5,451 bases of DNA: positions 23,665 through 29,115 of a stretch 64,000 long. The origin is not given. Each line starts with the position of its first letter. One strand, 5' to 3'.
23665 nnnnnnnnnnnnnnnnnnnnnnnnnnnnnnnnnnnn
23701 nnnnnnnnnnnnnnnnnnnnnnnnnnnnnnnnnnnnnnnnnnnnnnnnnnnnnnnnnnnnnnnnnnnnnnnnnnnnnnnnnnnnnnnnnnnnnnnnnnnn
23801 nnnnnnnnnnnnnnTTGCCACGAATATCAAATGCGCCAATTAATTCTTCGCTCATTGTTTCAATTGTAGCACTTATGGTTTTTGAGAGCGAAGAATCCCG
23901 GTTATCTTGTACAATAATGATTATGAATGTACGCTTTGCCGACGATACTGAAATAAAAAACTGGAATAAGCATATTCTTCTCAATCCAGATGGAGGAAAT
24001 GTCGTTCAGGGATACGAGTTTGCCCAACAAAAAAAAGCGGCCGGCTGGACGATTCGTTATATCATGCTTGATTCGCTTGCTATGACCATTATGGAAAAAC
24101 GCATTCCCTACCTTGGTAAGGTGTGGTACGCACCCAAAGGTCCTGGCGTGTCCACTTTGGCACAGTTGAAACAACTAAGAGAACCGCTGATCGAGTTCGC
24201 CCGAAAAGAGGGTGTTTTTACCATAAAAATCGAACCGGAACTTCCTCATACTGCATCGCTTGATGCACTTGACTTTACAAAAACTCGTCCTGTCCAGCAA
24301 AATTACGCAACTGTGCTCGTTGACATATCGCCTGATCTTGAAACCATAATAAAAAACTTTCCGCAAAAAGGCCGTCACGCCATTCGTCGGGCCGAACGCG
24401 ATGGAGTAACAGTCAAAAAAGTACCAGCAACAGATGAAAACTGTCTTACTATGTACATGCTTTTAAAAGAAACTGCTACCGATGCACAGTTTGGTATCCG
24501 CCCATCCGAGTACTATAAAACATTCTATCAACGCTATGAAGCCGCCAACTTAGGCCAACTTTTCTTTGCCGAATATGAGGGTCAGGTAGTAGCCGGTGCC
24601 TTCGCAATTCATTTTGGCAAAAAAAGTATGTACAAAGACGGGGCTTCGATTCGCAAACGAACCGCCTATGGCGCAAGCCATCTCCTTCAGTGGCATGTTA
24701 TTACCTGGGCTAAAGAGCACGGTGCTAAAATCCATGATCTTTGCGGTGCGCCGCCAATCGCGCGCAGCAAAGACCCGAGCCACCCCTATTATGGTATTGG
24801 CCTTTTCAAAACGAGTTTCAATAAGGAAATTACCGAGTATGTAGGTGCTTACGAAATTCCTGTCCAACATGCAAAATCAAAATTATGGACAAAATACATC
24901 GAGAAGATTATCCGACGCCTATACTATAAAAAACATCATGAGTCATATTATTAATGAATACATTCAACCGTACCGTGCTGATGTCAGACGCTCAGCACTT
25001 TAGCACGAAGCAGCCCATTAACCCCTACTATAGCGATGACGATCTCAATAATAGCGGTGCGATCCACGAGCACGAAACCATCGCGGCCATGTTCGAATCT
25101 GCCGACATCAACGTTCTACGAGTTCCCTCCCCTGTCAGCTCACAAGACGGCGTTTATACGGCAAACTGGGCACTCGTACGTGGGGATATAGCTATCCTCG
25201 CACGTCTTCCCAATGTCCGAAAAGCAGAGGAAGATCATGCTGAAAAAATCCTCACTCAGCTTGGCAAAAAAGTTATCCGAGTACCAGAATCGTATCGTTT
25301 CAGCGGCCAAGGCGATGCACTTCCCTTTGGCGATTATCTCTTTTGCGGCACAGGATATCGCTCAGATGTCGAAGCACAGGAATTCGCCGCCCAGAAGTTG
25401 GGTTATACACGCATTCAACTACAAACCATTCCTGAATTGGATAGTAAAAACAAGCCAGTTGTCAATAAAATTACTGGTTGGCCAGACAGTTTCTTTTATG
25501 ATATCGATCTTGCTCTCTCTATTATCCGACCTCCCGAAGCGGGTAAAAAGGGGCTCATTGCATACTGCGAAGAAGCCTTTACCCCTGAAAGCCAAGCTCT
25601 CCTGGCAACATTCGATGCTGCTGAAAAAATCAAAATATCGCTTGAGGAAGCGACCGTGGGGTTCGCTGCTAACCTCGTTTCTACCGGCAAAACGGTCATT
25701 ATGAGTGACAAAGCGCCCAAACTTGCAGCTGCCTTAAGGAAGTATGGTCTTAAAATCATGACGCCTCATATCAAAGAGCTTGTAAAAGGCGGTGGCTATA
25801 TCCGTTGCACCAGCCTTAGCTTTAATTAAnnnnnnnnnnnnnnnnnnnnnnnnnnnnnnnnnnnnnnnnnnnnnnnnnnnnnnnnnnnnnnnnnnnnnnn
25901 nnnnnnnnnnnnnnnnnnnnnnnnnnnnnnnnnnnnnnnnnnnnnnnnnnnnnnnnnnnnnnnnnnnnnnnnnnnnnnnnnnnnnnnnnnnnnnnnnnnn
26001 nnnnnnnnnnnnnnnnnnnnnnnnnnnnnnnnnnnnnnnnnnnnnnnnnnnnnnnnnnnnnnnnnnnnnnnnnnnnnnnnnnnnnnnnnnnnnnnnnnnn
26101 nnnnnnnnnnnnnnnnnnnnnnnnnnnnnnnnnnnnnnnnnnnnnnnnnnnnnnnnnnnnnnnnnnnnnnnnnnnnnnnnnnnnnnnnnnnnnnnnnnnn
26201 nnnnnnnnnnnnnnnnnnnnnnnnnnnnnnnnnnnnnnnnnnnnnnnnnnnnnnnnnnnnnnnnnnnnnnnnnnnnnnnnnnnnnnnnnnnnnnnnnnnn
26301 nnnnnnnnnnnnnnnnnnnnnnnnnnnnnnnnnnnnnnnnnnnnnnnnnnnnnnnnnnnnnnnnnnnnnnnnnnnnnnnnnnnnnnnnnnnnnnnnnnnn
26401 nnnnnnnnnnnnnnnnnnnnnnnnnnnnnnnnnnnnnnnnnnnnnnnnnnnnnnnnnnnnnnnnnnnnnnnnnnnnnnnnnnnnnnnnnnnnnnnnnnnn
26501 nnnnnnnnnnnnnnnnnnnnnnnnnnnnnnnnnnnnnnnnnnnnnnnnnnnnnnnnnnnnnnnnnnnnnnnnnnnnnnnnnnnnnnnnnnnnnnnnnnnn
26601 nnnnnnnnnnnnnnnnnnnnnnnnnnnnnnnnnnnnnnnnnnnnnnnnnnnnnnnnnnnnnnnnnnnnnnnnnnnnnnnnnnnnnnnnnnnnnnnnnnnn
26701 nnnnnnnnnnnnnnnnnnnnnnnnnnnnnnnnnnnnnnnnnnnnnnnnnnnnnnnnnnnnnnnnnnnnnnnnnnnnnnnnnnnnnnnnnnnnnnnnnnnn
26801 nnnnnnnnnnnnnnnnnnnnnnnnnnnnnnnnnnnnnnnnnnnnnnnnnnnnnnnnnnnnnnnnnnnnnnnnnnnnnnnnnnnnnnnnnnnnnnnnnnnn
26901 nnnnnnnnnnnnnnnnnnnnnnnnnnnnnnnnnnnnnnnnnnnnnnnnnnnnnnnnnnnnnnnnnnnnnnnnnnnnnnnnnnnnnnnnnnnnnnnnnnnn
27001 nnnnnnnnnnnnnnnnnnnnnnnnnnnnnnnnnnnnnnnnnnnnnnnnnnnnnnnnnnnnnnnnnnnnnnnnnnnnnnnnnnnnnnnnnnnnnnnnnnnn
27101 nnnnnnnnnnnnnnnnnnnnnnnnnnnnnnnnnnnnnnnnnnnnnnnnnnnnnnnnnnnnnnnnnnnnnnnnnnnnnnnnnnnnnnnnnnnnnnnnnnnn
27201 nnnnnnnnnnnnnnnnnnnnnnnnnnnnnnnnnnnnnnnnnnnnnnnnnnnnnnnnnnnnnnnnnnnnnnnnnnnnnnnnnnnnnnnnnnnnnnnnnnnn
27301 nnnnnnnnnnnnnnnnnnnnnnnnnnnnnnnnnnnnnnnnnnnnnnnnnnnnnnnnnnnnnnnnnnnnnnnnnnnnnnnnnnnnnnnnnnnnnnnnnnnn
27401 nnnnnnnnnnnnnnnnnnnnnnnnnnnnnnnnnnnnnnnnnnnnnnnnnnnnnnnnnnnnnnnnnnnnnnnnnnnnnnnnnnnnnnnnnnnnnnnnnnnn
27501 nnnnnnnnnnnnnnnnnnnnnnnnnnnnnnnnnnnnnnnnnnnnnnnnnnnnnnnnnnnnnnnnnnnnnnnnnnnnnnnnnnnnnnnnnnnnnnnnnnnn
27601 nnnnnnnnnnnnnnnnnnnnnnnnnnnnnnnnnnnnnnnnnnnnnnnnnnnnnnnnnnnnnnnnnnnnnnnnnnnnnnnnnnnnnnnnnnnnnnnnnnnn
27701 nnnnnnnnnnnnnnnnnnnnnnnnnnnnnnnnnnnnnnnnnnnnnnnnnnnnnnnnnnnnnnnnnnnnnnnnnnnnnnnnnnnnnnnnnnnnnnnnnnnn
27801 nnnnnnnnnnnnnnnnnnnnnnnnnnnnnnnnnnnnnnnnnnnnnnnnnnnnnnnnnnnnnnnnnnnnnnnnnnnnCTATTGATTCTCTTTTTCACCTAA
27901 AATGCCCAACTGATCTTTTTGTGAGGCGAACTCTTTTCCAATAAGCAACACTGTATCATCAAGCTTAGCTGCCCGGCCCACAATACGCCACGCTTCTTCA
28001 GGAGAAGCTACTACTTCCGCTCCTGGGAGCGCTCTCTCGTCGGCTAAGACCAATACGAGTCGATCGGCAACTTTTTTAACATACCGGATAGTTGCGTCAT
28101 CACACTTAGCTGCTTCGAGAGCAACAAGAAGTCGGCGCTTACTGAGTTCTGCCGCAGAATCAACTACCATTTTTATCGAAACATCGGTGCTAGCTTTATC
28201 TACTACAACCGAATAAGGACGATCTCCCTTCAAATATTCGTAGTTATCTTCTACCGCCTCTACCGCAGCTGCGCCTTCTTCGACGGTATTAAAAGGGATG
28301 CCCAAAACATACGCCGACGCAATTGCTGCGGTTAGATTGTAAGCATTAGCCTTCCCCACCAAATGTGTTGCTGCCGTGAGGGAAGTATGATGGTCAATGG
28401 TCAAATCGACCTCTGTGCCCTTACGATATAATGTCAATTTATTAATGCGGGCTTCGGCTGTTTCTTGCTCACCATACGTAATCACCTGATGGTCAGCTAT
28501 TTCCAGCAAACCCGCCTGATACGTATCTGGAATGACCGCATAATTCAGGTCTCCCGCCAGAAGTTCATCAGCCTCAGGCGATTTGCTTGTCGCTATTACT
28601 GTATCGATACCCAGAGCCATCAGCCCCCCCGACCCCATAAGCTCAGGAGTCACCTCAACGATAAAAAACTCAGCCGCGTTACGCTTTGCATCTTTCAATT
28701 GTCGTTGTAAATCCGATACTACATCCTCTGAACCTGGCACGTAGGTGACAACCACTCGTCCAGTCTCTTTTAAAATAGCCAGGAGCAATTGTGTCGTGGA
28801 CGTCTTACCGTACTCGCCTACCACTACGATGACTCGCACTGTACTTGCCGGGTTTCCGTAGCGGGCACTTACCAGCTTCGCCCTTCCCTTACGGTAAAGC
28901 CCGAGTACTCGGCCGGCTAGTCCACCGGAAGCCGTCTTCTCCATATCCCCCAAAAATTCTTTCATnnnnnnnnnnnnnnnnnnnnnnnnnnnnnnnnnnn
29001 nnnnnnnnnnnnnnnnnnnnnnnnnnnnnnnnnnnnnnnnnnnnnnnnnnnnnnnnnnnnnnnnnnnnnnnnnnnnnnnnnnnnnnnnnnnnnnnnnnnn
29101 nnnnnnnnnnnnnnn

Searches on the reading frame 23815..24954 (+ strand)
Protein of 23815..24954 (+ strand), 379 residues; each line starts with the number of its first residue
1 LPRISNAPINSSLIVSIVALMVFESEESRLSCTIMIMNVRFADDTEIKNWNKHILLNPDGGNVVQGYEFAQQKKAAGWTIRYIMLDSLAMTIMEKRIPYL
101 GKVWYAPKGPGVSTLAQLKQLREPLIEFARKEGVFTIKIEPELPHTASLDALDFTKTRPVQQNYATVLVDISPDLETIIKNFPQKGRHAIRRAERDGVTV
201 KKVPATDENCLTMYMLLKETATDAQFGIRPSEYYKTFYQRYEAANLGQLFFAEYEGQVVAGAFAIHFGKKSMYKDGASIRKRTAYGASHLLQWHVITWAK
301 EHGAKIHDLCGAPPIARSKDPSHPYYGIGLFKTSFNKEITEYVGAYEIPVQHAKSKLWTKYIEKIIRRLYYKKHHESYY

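Call 15: search_protein_families(library=pfam, max_evalue=0.001, proteins=[window:23815-24954:+])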
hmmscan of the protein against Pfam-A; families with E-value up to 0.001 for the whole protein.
window:23815-24954:+ (379 aa): 2 families
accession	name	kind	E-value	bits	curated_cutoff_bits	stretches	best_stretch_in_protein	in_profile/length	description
PF02388.22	FemAB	-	2.7e-30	105.9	24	2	256-357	305-400/406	FemAB family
PF13480.13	Acetyltransf_6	-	3.9e-10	40.5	22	1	187-311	8-136/143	Acetyltransferase (GNAT) domain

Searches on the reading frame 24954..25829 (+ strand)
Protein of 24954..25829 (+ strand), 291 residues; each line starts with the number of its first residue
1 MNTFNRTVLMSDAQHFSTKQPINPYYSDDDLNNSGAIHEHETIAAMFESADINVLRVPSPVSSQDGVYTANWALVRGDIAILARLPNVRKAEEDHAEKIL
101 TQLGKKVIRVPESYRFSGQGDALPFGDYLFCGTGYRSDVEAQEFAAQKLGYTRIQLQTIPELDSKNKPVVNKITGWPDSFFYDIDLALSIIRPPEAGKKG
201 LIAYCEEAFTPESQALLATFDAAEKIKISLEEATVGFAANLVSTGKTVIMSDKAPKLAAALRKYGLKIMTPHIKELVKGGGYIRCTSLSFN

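Call 16: search_protein_families(library=pfam, max_evalue=0.001, proteins=[window:24954-25829:+])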
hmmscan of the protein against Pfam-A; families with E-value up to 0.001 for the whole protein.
window:24954-25829:+ (291 aa): 1 family
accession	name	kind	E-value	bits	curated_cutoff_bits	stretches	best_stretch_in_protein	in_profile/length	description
PF19420.4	DDAH_eukar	-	3.6e-09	36.7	23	1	28-169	20-175/291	N,N dimethylarginine dimethylhydrolase, eukaryotic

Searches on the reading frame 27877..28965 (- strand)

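Call 16: search_protein_families(library=pfam, max_evalue=0.001, proteins=[window:27877-28965:-])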
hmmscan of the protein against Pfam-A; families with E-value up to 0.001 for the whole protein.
window:27877-28965:- (362 aa): 2 families
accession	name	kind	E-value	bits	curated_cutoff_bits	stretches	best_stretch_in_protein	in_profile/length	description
PF08245.18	Mur_ligase_M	-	6.4e-15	56.1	24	2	142-218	118-200/200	Mur ligase middle domain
PF02875.26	Mur_ligase_C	-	5.9e-06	27.6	28.4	1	243-344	4-126/127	Mur ligase, glutamate ligase domain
